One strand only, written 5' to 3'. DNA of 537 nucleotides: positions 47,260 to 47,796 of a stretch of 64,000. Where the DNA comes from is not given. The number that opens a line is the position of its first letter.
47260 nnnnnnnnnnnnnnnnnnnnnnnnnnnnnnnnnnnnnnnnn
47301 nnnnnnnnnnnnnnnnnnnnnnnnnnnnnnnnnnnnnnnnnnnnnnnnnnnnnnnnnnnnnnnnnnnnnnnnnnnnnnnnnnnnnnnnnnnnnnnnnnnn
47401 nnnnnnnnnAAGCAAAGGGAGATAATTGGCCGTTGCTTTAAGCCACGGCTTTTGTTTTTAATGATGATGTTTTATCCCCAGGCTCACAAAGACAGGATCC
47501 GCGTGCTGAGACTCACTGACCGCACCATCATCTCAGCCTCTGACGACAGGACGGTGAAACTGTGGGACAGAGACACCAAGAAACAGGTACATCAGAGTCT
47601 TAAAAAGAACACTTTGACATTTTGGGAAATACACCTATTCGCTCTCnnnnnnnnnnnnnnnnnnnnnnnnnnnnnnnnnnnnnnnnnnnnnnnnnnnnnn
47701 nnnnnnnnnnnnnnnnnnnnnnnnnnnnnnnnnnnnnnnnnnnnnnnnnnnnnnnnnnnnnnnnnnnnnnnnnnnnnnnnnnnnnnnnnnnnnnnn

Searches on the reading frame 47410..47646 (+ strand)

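Call 51: search_protein_families(library=pfam, proteins=[window:47410-47646:+], max_evalue=0.01)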
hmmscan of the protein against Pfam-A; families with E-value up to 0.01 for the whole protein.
window:47410-47646:+ (79 aa): 9 families
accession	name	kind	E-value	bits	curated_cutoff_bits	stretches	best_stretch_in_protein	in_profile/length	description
PF25048.1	Beta-prop_TEP1_C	-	1.1e-14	54.6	32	1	26-62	1-37/73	TEP-1 C-terminal beta-propeller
PF25173.1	Beta-prop_WDR3_1st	-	6.3e-06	26.5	154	1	24-74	110-161/184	WDR3 first beta-propeller domain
PF25174.1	Beta-prop_THOC3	-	5.6e-05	22.7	305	1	25-64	44-86/272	THOC3 beta-propeller domain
PF25047.1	Beta-prop_TEP1_2nd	-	0.00018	21.2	89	1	18-64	127-174/255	TEP-1 second beta-propeller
PF00400.38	WD40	-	0.00026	21.9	27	1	25-53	9-39/39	WD domain, G-beta repeat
PF24796.1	WDR55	-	0.00027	20.5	200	1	19-63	88-133/296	WDR55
PF24814.1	WD40_Prp19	-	0.0012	18.4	320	1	25-66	47-89/281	Prp19 WD40 domain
PF24782.2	WD40_MABP1-WDR62_2nd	-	0.002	17.6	290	1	21-69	6-52/341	MABP1/WDR62 second WD40 domain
PF25172.1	Beta-prop_WDR3_2nd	-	0.0052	16.5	140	1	25-67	215-258/293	WDR3 second beta-propeller domain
